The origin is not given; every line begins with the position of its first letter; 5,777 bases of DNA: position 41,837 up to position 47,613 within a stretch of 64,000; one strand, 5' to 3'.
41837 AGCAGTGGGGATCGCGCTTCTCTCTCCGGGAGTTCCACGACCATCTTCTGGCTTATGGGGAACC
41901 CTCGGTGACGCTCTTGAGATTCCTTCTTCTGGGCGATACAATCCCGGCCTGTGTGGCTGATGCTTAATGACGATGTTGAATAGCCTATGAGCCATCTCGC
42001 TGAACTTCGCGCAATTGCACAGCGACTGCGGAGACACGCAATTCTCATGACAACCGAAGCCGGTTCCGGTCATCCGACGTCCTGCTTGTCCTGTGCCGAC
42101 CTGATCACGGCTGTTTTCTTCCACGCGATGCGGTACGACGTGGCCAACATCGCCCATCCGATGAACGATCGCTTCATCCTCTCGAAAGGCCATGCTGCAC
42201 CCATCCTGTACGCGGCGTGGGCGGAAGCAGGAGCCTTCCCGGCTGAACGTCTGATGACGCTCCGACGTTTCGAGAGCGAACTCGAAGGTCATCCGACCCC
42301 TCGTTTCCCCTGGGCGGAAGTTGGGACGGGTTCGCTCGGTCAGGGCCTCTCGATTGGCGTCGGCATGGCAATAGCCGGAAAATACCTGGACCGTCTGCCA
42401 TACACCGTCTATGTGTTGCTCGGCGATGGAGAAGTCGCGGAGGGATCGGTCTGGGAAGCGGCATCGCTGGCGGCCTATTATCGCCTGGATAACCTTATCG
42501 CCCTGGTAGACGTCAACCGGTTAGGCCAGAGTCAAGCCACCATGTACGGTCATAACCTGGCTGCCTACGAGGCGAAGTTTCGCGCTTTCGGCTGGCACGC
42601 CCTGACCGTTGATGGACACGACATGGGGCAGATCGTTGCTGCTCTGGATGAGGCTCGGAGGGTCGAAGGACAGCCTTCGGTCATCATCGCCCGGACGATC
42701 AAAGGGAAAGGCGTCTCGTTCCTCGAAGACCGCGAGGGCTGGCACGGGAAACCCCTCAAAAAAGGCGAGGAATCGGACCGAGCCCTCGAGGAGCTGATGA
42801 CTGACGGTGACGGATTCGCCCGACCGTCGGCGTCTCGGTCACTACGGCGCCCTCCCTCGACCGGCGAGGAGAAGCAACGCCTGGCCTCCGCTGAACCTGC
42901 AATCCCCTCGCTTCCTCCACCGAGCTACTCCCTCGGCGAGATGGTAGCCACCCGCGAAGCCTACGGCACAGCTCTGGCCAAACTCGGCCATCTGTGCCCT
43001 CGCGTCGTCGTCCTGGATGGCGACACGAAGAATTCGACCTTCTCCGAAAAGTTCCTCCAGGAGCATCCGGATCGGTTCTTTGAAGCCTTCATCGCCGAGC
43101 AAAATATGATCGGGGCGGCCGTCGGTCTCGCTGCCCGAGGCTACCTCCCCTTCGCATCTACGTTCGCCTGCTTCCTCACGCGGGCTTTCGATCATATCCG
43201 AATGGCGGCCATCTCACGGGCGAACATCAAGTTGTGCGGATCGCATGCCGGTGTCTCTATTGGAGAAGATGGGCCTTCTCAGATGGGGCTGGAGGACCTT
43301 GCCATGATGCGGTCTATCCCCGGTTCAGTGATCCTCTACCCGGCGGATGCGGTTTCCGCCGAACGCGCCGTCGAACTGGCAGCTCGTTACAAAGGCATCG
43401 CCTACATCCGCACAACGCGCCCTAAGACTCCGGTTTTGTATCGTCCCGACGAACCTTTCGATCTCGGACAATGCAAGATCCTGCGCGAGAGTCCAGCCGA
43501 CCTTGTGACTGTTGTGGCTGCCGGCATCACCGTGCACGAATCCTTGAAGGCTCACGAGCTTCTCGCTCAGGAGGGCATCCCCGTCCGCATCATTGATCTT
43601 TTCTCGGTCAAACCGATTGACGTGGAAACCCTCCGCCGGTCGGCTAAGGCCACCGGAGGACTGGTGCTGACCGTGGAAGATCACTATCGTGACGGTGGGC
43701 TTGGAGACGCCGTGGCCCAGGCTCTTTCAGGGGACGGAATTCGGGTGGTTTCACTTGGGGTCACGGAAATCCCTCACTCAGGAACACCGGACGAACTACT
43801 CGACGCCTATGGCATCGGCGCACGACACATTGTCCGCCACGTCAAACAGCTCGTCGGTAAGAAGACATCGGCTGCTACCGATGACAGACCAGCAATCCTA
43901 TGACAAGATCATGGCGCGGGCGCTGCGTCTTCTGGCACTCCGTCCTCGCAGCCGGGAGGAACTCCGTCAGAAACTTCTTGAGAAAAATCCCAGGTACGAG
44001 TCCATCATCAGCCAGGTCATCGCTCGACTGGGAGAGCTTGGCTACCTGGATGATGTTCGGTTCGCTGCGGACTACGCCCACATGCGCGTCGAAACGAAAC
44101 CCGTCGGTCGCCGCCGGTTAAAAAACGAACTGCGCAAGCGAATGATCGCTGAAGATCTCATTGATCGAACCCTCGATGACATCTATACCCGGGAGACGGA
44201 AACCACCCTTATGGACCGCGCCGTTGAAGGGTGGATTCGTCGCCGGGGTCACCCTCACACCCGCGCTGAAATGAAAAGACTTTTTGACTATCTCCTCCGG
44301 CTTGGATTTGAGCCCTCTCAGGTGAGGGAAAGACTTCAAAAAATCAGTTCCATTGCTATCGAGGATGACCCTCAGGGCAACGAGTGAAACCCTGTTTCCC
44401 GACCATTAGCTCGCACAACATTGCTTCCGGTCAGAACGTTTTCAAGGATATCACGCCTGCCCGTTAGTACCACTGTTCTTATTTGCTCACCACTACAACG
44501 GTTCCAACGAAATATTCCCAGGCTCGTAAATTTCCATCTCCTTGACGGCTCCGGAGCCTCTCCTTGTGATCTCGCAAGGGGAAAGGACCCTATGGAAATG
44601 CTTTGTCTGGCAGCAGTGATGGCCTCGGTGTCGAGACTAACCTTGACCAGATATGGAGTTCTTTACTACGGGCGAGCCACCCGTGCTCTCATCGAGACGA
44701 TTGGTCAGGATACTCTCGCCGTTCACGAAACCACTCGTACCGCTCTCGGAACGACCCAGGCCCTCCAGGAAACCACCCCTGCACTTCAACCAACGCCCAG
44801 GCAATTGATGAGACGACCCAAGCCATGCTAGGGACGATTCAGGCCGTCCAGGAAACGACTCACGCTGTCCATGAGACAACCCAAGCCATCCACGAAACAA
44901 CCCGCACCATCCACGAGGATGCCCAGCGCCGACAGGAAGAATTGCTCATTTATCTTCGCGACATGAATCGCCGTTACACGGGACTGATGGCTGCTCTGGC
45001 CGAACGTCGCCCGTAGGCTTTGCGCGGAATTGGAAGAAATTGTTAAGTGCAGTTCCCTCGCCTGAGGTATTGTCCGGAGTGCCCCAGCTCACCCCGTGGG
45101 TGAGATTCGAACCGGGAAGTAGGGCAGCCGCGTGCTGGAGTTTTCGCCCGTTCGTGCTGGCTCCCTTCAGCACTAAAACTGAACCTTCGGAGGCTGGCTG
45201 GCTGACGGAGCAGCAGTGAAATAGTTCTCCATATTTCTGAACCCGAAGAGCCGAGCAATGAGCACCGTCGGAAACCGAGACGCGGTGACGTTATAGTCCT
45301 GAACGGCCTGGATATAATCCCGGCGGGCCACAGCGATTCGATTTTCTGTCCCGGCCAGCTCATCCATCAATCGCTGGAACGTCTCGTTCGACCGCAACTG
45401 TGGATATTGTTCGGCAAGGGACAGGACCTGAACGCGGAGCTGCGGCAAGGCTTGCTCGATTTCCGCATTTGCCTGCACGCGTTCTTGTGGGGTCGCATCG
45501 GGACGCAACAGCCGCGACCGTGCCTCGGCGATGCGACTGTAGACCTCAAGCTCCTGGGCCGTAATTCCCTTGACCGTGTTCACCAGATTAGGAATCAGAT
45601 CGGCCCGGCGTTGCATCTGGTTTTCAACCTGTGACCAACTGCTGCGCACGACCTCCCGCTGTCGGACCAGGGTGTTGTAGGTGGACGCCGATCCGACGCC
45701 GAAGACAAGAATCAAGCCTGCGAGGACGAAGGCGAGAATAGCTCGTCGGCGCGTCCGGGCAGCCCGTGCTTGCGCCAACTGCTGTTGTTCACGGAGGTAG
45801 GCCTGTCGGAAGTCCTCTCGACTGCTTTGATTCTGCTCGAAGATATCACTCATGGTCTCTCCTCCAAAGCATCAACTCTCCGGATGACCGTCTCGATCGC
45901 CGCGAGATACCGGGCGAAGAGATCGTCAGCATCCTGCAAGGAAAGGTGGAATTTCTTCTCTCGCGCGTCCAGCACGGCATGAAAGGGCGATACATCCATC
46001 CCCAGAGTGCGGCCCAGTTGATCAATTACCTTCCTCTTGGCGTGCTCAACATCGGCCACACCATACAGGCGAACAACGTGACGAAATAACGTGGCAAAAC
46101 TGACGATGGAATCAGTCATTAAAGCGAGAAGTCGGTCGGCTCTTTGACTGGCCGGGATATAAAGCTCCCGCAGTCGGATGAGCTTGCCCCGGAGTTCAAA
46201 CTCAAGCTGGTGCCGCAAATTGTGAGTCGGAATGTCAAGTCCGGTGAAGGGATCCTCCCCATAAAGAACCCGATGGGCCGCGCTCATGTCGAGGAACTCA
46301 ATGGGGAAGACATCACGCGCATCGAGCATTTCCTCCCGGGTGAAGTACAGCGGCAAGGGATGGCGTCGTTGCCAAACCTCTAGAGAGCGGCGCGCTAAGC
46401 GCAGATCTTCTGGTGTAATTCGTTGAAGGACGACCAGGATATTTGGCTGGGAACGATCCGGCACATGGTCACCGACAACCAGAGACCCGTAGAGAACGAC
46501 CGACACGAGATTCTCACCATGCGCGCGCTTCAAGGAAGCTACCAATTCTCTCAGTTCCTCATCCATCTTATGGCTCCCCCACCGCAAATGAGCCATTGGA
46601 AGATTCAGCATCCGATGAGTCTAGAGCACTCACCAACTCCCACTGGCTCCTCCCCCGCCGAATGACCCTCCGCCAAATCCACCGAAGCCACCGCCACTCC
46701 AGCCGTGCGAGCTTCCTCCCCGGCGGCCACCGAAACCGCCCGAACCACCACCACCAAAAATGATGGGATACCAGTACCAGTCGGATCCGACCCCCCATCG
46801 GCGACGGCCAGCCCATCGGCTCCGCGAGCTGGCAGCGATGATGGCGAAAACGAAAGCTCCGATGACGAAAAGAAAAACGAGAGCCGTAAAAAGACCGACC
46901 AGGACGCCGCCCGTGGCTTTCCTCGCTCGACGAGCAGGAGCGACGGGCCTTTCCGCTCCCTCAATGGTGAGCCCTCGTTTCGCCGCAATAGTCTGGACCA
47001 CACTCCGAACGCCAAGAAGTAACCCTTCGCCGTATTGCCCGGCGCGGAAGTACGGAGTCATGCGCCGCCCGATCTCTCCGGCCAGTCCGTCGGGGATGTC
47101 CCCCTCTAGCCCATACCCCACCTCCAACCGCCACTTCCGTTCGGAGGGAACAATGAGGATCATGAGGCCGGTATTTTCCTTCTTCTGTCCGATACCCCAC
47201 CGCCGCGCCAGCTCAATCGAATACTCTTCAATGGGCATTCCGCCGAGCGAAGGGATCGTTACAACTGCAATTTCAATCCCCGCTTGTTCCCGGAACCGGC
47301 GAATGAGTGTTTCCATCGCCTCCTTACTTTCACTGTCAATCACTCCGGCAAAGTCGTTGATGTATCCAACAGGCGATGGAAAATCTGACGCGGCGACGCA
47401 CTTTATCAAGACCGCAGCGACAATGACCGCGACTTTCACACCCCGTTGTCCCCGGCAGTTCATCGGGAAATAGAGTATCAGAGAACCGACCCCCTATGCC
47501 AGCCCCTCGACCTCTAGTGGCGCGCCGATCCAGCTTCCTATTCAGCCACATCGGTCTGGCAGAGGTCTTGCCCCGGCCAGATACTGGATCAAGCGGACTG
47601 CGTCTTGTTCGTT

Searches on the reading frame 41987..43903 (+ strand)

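Call 36: search_protein_families(library=pfam, proteins=[window:41987-43903:+], max_evalue=0.00001)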
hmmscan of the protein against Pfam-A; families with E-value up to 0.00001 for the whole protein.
window:41987-43903:+ (638 aa): 5 families
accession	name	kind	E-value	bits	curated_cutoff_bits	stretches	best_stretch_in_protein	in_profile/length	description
PF00456.26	Transketolase_N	-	1.4e-47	162.7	22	1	10-261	5-267/334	Transketolase, thiamine diphosphate binding domain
PF02779.29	Transket_pyr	-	3.6e-47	160.7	27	1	319-481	2-172/174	Transketolase, pyrimidine binding domain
PF02780.25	Transketolase_C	-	3.5e-27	95.2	25.9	1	495-615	2-124/124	Transketolase, C-terminal domain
PF00676.26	E1_dh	-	3.7e-10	39.7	22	1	115-225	101-209/300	Dehydrogenase E1 component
PF13292.11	DXP_synthase_N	-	3.4e-07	30.3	21.2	0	5-175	16-170/274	1-deoxy-D-xylulose-5-phosphate synthase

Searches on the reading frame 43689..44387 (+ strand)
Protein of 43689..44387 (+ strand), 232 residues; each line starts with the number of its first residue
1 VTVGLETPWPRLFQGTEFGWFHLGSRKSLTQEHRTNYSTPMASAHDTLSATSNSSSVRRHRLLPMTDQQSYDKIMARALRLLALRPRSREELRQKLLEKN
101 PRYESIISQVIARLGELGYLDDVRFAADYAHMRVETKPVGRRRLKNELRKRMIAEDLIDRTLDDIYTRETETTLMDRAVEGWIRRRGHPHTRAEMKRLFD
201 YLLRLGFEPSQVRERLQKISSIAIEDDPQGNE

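Call 36: search_protein_families(library=pfam, proteins=[window:43689-44387:+], max_evalue=0.00001)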
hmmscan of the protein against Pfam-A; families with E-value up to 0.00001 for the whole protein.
window:43689-44387:+ (232 aa): 2 families
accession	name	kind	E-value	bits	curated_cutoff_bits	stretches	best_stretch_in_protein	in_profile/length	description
PF02631.22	RecX_HTH2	-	4.6e-11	43.2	26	1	121-162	1-42/42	RecX, second three-helix domain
PF21982.2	RecX_HTH1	-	1.6e-10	41.3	26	1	76-114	3-40/40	RecX, first three-helix domain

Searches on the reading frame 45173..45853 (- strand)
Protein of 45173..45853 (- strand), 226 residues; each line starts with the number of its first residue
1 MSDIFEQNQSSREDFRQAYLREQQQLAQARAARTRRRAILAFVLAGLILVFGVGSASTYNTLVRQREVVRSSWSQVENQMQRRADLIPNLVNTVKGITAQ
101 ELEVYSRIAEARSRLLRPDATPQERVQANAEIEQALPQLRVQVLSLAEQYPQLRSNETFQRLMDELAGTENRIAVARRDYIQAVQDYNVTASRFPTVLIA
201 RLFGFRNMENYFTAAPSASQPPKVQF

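Call 36: search_protein_families(library=pfam, proteins=[window:45173-45853:-], max_evalue=0.00001)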
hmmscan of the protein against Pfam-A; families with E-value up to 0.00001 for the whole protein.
window:45173-45853:- (226 aa): 1 family
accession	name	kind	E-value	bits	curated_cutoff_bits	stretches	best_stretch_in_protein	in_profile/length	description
PF04011.17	LemA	-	5e-50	169.6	26.2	1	72-226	1-149/149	LemA family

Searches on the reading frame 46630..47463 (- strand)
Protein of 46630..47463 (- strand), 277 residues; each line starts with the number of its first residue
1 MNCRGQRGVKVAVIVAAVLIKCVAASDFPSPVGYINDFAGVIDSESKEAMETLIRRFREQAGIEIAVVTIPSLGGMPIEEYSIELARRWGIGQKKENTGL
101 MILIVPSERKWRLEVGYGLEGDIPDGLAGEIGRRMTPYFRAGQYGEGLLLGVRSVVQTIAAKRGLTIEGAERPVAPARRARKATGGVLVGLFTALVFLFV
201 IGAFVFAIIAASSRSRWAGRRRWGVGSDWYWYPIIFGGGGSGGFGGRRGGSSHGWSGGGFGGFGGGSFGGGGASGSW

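Call 36: search_protein_families(library=pfam, proteins=[window:46630-47463:-], max_evalue=0.00001)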
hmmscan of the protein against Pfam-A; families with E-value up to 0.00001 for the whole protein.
window:46630-47463:- (277 aa): 1 family
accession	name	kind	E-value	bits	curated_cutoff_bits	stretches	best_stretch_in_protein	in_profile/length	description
PF04536.20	TPM_phosphatase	-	8.9e-38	129.6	22.1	1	35-157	1-124/125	TPM domain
